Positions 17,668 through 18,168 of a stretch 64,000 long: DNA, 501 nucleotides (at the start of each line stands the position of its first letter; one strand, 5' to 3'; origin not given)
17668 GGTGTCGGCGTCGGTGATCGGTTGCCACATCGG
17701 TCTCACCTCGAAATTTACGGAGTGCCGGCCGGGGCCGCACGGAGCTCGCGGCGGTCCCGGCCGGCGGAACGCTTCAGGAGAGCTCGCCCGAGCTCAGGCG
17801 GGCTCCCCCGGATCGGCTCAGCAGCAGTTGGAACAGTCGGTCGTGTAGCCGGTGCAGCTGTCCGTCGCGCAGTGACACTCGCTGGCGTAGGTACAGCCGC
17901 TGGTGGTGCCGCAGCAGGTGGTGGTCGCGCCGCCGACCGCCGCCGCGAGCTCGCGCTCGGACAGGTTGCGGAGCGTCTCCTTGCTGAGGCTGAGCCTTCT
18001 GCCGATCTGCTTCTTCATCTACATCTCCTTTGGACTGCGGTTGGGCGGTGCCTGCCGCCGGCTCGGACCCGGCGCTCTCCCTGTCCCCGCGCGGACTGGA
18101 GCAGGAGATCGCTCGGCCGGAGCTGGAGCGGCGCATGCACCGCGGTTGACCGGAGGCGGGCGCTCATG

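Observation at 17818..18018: Precursor peptide with an exceptionally crosslink-dense core: 9 Cys + 14 Ser/Thr in 36 residues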

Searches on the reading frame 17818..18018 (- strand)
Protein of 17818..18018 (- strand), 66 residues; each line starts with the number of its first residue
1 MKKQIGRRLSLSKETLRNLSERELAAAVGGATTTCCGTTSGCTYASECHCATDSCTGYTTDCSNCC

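Call 12: search_protein_families(library=pfam, proteins=[window:17818-18018:-], max_evalue=0.01)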
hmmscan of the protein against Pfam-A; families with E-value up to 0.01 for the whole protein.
window:17818-18018:- (66 aa): 0 families

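Call 13: search_protein_families(library=ncbifam, proteins=[window:17818-18018:-], max_evalue=0.1)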
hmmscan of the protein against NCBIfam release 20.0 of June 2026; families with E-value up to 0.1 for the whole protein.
window:17818-18018:- (66 aa): 1 family
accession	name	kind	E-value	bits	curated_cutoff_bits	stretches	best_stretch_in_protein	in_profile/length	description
NF038153.1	lant_leader_L1a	domain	2.2e-08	34.1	22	1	1-30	1-32/32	class I lanthipeptide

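Call 15: find_homologous_proteins(query=window:17821-18018:-, max_evalue=0.01)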
Query seq(66 aa) (66 aa): 44 proteins with E <= 0.01 among 45 candidates.
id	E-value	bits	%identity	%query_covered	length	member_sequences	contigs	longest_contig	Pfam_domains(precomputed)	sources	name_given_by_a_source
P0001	6.1e-35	135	100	100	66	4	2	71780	-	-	-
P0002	1.2e-24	103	82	100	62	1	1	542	-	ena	-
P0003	5.4e-21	91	89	83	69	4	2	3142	-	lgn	-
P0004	1.2e-13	68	61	100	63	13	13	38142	PF28317.1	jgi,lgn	-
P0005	3.8e-13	67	65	80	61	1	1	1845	PF28317.1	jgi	jgi:hypothetical protein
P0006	6.1e-13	66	64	100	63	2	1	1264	PF28317.1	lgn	-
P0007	1.1e-12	65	82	52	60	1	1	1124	-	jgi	jgi:hypothetical protein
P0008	6.7e-12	63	63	100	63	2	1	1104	-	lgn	-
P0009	9.6e-12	62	78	48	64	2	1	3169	PF28317.1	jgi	jgi:hypothetical protein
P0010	6.4e-11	60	74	41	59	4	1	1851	PF28317.1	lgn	-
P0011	2.7e-10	58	58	94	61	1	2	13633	PF28317.1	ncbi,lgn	-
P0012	1.1e-9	56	61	85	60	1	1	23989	PF28317.1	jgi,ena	jgi:hypothetical protein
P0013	2.1e-9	55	57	100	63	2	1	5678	-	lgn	-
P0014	1.0e-8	53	74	58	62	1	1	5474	-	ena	-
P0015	1.3e-8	52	53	94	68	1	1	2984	-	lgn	-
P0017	2.2e-8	52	53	100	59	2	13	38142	PF28317.1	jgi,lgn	-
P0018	6.7e-8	50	71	65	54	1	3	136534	PF28317.1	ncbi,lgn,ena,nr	ncbi:MAG TPA: class I lanthipeptide [Thermoanaerobaculia bacterium]|nr:class I lanthipeptide [Thermo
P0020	9.3e-8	50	52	100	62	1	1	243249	PF28317.1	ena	-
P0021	1.2e-7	49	54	100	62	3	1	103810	PF28317.1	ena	-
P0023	1.8e-7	49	62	83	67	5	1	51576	PF28317.1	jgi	jgi:natural product precursor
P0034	5.5e-6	44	50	94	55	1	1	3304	PF28317.1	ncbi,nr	ncbi:MAG TPA: class I lanthipeptide [Thermoanaerobaculia bacterium]|nr:class I lanthipeptide [Thermo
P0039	1.4e-5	43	52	83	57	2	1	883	PF28317.1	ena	-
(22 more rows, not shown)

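Call 17: find_encoding_contigs(protein=P0001, flank=10000, max_places=4)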
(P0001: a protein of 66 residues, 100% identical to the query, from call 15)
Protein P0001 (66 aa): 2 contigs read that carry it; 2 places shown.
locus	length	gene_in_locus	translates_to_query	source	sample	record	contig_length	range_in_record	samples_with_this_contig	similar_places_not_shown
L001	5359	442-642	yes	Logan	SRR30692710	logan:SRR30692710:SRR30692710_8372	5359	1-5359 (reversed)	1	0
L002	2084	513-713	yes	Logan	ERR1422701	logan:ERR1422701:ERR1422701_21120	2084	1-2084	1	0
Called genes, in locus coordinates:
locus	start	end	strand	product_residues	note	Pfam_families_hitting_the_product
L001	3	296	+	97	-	?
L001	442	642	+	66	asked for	-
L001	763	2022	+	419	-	PF05147:LANC_like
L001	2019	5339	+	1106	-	PF04738:Lant_dehydr_N, PF14028:Lant_dehydr_C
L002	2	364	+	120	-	?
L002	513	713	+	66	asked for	-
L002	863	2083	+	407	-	?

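Call 18: find_encoding_contigs(protein=P0018, flank=10000, max_places=3)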
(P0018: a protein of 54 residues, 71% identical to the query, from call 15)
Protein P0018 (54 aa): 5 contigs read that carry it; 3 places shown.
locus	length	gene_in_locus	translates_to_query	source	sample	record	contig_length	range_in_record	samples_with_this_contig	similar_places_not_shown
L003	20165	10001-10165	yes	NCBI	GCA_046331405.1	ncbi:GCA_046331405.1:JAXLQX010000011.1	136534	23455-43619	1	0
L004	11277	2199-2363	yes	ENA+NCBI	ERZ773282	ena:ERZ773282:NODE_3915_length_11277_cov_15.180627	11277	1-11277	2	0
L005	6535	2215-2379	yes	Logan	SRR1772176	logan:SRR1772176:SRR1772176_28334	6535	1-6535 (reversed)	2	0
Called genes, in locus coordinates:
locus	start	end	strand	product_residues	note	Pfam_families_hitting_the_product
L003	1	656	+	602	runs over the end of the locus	PF05947:T6SS_TssF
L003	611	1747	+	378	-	PF06996:T6SS_TssG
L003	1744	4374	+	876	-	PF02861:Clp_N, PF13191:AAA_16 (weak), PF23569:NBD_SMAX1 (weak), PF00004:AAA, PF17871:AAA_lid_9, PF00004:AAA (weak), PF07724:AAA_2, PF10431:ClpB_D2-small, +5 more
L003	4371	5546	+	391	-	-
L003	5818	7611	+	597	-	PF25919:BSH_CusB (faint), PF13185:GAF_2 (weak), PF00364:Biotin_lipoyl (faint), PF25917:BSH_RND, PF25973:BSH_CzcB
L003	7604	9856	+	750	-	PF03412:Peptidase_C39, PF00664:ABC_membrane, PF00005:ABC_tran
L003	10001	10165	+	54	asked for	PF28317:Lant_leader_dom (weak)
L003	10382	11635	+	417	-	PF05147:LANC_like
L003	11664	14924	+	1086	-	PF04738:Lant_dehydr_N, PF14028:Lant_dehydr_C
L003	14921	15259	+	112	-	PF01740:STAS, PF13466:STAS_2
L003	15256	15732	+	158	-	PF00581:Rhodanese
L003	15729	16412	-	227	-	PF00702:Hydrolase, PF12710:HAD, PF13419:HAD_2, PF13242:Hydrolase_like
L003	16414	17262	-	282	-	PF02621:VitK2_biosynth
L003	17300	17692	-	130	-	PF00383:dCMP_cyt_deam_1, PF08211:dCMP_cyt_deam_2, PF26947:CDL (weak)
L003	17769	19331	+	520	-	PF05235:CHAD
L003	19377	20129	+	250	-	PF00142:Fer4_NifH (faint), PF01656:CbiA, PF06564:CBP_BcsQ, PF09140:MipZ, PF10609:ParA (faint), PF13614:AAA_31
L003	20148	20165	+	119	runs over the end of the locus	PF00903:Glyoxalase, PF18029:Glyoxalase_6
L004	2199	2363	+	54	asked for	PF28317:Lant_leader_dom (weak)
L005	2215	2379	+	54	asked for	PF28317:Lant_leader_dom (weak)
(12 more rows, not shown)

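Call 25: find_related_loci(query=A1, collection=genome_contigs, flank=8000)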
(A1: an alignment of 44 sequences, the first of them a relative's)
Query A1 (66 aa) in genome_contigs; peptide patterns used: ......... (x = any residue, [..] = any of these).
50 stretches matched a pattern; 29 encode a relative of the query (tblastn E <= 1e-3); 29 distinct loci.
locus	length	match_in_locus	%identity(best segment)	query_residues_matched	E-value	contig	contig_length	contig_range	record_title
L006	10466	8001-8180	58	1-62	2e-15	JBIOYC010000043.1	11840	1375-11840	MAG: Thermoanaerobaculia bacterium isolate MAG040 k127_1556407, whole genome shotgun sequence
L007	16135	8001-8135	71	1-43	2e-13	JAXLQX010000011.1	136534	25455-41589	MAG: Thermoanaerobaculia bacterium isolate STL-ACI14 C1.267.fa-11, whole genome shotgun sequence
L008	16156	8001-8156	56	1-56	2e-13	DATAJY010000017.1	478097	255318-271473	MAG TPA_asm: Thermoanaerobaculia bacterium isolate SMAG_U6924 k141_32773, whole genome shotgun sequence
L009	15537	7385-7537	60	1-55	3e-13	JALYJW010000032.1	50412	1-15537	MAG: Acidobacteriota bacterium isolate CAM bin14 SD1481_NODE_36_length_50412_cov_1.949408, whole genome shotgun sequence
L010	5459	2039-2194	56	1-56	6e-13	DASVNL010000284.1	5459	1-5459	MAG TPA_asm: Thermoanaerobaculia bacterium isolate SMAG_U3126 k141_247123, whole genome shotgun sequence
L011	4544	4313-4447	67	1-42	3e-12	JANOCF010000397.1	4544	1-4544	MAG: Holophagales bacterium isolate VAR_17_metabat_435 VAR_17_k141_2862928, whole genome shotgun sequence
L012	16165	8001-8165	59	1-55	6e-12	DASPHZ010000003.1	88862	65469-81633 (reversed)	MAG TPA_asm: Thermoanaerobaculia bacterium isolate SMAG_U11969 k141_1262443, whole genome shotgun sequence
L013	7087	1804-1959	55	1-55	2e-11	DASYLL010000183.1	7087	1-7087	MAG TPA_asm: Thermoanaerobaculia bacterium isolate SMAG_U4347 k141_1598969, whole genome shotgun sequence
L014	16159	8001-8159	51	3-48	5e-11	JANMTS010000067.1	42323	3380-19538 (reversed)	MAG: Holophagales bacterium isolate SOY_29_metabat_132 SOY_29_k141_4695886, whole genome shotgun sequence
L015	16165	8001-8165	49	1-48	1e-10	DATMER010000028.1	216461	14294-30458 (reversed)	MAG TPA_asm: Thermoanaerobaculia bacterium isolate SMAG_U13441 k141_3890378, whole genome shotgun sequence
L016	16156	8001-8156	53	1-55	7e-10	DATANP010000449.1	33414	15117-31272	MAG TPA_asm: Thermoanaerobaculia bacterium isolate SMAG_U7022 k141_530883, whole genome shotgun sequence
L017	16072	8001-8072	83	1-24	6e-9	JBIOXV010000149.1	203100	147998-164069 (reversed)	MAG: Thermoanaerobaculia bacterium isolate MAG047 k127_522054, whole genome shotgun sequence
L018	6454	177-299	50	1-42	7e-8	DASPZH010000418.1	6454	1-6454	MAG TPA_asm: Streptosporangiaceae bacterium isolate SMAG_U11614 k141_925350, whole genome shotgun sequence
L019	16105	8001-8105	56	1-36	7e-8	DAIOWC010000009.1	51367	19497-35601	MAG TPA_asm: Streptosporangiaceae bacterium isolate CTOTU26331 NODE_97_length_51367_cov_13.182589, whole genome shotgun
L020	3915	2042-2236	42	3-62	7e-8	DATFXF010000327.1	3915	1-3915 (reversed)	MAG TPA_asm: Candidatus Acidiferrales bacterium isolate SMAG_U9510 k141_6319739, whole genome shotgun sequence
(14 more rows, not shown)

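Call 47: search_protein_representatives(alignment_id=A1)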
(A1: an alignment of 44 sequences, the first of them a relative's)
Query: 44 sequences, 64 profile positions. Proteins with E-value up to 0.001 (for the whole library): 3595; up to 1e-10: 50; up to 1e-30: 0. The best 150 are listed.
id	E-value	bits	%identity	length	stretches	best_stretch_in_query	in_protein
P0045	1.6e-21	92.4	-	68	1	2-64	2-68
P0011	3.2e-21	91.4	-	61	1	1-64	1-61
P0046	3.3e-18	81.8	-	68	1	1-64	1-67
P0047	9.4e-18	80.3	-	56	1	1-53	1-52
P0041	8.7e-17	77.2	-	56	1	1-63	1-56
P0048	1.9e-16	76.2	-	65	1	1-59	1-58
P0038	6.0e-16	74.5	-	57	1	1-56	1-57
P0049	1.9e-15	72.9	-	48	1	1-47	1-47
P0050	2.8e-15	72.4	-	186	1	1-59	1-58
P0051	3.1e-15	72.3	-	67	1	1-64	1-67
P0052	3.3e-15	72.2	-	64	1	1-61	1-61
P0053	1.2e-14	70.4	-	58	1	1-64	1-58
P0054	1.3e-14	70.3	-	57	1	2-52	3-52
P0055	1.6e-14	69.9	-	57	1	1-64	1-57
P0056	1.7e-14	69.9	-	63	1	1-59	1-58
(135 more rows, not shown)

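Call 67: search_protein_families(library=pfam, proteins=[L003:5818-7611:+], max_evalue=1)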
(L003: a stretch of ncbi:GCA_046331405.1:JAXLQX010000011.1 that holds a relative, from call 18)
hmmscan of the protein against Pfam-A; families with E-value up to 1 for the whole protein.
L003:5818-7611:+ (597 aa): 7 families
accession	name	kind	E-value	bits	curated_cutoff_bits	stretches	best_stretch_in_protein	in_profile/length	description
PF13437.12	HlyD_3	-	1.1e-11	45.8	22.2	2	441-503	2-64/106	HlyD family secretion protein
PF00364.28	Biotin_lipoyl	-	1.5e-07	31.6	22.1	1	356-386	43-73/73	Biotin-requiring enzyme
PF13533.13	Biotin_lipoyl_2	-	4.8e-06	26.7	29.8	1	358-387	3-32/32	Biotin-lipoyl like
PF16576.10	HlyD_D23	-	1.3e-05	25.1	30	1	358-504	22-173/214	Barrel-sandwich domain of CusB or HlyD membrane-fusion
PF08720.15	Hema_stalk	-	0.1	12.7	26.9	1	114-167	90-142/175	Influenza C hemagglutinin stalk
PF00358.26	PTS_EIIA_1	-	0.21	11.7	27.2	0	368-392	85-109/127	phosphoenolpyruvate-dependent sugar phosphotransferase system, EIIA 1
PF17758.7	Prot_ATP_ID_OB_N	-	0.58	10.3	23.4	0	424-459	10-42/62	Proteasomal ATPase OB N-terminal domain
